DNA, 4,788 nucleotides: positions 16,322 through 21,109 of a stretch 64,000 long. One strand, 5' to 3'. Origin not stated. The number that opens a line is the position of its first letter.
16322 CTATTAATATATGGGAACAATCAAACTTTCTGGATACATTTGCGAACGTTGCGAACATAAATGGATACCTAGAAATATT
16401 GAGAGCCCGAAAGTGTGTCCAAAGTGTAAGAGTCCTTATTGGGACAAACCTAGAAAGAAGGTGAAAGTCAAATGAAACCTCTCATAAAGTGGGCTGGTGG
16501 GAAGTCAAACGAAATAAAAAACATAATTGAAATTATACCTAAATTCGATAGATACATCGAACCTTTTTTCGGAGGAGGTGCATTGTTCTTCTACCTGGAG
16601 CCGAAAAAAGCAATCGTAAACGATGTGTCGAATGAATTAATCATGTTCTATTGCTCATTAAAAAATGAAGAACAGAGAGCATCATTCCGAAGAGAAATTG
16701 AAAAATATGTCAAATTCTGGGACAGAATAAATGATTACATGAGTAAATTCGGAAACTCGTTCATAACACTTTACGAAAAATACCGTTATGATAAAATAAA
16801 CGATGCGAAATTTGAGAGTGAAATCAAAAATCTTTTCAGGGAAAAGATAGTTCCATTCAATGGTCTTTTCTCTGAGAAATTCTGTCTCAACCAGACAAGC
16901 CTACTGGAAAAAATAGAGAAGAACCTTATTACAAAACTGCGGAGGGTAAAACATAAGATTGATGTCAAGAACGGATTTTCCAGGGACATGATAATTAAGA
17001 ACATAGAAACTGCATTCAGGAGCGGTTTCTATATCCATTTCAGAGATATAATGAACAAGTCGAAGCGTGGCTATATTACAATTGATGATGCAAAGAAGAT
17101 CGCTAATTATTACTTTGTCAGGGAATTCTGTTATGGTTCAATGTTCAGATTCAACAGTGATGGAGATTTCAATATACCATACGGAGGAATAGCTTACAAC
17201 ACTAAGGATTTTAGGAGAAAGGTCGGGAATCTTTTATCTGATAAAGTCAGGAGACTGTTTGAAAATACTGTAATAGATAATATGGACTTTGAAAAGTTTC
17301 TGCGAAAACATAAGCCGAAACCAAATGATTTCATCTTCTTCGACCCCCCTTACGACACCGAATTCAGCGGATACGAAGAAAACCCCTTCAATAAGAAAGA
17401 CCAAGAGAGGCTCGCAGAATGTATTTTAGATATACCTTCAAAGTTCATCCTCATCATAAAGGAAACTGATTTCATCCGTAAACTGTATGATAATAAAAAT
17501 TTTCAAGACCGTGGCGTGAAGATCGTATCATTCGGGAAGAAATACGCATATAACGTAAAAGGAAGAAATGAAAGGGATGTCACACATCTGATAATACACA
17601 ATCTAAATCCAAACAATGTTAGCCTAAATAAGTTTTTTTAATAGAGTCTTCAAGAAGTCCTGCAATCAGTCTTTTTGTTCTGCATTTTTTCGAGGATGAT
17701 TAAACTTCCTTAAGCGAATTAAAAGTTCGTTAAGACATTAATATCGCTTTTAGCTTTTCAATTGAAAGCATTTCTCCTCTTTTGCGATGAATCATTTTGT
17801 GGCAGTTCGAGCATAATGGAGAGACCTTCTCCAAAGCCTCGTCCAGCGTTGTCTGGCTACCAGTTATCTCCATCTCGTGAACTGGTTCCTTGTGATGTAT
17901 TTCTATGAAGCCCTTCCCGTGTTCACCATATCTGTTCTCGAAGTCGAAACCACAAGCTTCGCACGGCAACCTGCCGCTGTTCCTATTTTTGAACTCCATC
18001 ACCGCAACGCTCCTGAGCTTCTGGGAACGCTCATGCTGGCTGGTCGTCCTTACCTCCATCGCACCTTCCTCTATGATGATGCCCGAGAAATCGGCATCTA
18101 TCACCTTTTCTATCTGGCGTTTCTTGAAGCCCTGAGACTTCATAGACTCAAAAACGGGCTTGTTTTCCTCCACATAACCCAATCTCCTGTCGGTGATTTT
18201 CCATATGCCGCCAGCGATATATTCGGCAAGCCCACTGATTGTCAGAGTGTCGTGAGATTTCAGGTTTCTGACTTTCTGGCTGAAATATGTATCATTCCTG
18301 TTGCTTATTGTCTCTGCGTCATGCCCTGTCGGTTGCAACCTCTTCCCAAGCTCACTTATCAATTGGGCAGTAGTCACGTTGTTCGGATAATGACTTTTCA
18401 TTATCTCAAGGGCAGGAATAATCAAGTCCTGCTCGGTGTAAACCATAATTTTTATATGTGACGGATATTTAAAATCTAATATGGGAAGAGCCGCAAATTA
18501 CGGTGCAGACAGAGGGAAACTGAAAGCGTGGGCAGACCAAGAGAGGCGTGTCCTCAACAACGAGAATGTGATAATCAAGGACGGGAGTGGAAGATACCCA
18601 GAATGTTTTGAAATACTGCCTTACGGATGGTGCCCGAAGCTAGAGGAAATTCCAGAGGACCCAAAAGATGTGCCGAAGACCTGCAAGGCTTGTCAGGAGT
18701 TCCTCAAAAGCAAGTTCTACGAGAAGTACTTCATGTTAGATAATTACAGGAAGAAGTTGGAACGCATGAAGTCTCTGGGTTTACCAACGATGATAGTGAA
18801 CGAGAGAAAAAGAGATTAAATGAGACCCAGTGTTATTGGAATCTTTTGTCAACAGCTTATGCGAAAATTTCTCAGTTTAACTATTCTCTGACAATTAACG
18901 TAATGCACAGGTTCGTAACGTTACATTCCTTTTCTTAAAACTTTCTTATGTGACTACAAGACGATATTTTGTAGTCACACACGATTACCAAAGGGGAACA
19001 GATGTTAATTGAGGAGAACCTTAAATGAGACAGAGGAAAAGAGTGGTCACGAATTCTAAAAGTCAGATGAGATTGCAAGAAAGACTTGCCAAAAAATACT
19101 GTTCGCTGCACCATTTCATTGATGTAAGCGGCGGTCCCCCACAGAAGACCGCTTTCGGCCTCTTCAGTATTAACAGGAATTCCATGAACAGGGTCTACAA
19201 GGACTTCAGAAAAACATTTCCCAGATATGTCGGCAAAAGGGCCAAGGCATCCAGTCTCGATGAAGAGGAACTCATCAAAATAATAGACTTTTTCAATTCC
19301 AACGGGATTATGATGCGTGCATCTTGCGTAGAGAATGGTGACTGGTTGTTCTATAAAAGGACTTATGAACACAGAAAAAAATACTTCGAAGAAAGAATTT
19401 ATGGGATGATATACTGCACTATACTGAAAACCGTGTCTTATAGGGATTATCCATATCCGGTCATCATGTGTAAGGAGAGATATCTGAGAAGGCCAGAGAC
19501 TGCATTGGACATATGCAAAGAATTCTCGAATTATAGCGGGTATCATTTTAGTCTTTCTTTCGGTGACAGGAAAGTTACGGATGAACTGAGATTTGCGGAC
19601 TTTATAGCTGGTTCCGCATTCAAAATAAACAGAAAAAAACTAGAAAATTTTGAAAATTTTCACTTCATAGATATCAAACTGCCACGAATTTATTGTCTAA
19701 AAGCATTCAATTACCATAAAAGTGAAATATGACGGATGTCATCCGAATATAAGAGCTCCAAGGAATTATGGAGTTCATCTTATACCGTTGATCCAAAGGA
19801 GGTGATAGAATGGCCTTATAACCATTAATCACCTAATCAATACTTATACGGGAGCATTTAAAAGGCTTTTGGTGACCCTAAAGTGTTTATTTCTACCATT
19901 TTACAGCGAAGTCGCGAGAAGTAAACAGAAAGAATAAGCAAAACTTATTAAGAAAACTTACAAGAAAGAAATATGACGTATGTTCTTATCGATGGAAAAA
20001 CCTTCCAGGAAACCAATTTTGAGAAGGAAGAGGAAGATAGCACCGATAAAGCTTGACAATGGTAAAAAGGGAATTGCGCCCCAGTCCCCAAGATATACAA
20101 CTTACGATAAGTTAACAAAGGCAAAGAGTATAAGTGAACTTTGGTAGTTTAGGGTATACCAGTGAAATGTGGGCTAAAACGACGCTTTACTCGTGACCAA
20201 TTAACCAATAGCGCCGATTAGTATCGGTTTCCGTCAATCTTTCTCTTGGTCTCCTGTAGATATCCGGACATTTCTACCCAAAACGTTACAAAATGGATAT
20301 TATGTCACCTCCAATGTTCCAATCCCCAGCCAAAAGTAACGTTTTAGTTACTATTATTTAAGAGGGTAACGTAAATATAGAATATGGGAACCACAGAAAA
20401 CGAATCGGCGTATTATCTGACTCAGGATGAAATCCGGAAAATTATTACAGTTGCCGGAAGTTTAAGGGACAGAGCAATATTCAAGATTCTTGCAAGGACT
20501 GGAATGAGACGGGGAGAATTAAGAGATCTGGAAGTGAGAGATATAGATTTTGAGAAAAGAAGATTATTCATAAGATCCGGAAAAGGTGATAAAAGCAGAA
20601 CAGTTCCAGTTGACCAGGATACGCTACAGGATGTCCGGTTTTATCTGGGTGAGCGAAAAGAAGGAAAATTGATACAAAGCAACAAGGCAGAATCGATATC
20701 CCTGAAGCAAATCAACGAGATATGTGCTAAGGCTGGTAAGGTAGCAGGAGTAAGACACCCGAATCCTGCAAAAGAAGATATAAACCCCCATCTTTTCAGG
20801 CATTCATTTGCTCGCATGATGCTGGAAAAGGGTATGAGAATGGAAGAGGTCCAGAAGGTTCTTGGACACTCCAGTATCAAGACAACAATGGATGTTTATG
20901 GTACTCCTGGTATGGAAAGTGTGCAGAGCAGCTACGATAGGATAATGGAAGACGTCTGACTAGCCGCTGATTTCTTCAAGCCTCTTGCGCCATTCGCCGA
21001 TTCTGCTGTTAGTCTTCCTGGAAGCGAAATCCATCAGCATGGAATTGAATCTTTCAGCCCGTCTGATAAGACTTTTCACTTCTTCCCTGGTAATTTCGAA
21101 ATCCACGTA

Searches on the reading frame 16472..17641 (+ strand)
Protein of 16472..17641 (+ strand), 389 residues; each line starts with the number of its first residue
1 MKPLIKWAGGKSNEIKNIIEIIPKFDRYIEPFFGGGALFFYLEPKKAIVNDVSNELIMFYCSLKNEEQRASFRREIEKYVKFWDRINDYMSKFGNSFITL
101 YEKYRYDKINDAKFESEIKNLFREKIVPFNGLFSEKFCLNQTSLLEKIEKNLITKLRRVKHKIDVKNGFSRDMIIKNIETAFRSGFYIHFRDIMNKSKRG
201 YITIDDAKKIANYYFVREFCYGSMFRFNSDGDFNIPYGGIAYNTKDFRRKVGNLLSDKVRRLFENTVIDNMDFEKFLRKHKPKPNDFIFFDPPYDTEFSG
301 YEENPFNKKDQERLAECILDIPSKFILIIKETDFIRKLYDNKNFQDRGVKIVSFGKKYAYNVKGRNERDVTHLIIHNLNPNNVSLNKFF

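Call 21: search_protein_families(library=pfam, proteins=[window:16472-17641:+], max_evalue=0.01)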
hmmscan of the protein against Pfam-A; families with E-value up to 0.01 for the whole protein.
window:16472-17641:+ (389 aa): 2 families
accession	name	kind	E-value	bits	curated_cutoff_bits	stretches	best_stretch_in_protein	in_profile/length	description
PF02086.21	MethyltransfD12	-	3.5e-35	122.4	22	2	171-344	66-244/253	D12 class N6 adenine-specific DNA methyltransferase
PF03602.21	Cons_hypoth95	-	0.0087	16.2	24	0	257-297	82-126/182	Conserved hypothetical protein 95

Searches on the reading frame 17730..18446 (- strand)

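Call 21: search_protein_families(library=pfam, proteins=[window:17730-18446:-], max_evalue=0.01)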
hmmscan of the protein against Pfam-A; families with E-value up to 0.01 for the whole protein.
window:17730-18446:- (238 aa): 2 families
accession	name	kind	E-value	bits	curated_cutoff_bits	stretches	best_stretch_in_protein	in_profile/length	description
PF01844.29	HNH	-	7.5e-05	23.2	21.4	1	162-221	1-46/47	HNH endonuclease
PF14338.12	Mrr_N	-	0.0013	19.3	29.5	1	6-87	2-80/87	Mrr N-terminal domain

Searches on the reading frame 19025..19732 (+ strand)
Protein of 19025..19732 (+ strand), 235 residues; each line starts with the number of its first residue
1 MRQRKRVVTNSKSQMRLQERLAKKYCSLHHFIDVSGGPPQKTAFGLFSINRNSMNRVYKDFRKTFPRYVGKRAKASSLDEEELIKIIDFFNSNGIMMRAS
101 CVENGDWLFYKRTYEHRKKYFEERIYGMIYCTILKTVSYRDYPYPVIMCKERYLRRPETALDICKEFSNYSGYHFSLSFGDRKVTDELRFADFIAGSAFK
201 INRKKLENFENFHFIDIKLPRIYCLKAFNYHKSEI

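Call 21: search_protein_families(library=pfam, proteins=[window:19025-19732:+], max_evalue=0.01)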
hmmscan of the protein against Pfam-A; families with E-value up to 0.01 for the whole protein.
window:19025-19732:+ (235 aa): 1 family
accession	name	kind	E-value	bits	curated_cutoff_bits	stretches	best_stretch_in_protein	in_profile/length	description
PF09023.15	Staphostatin_B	-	0.0063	17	25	0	68-101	58-91/105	Staphostatin B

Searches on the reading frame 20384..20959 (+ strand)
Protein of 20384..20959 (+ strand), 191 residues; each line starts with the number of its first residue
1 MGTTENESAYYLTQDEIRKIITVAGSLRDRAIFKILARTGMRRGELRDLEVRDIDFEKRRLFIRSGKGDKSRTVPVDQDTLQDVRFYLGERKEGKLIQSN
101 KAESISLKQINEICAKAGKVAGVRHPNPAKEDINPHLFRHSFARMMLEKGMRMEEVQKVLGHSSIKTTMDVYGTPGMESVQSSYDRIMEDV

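Call 21: search_protein_families(library=pfam, proteins=[window:20384-20959:+], max_evalue=0.01)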
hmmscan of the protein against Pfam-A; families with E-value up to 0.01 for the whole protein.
window:20384-20959:+ (191 aa): 1 family
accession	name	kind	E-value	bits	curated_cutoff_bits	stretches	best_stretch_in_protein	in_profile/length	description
PF00589.27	Phage_integrase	-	2.7e-36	125.4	27.1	1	11-172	2-165/172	Phage integrase family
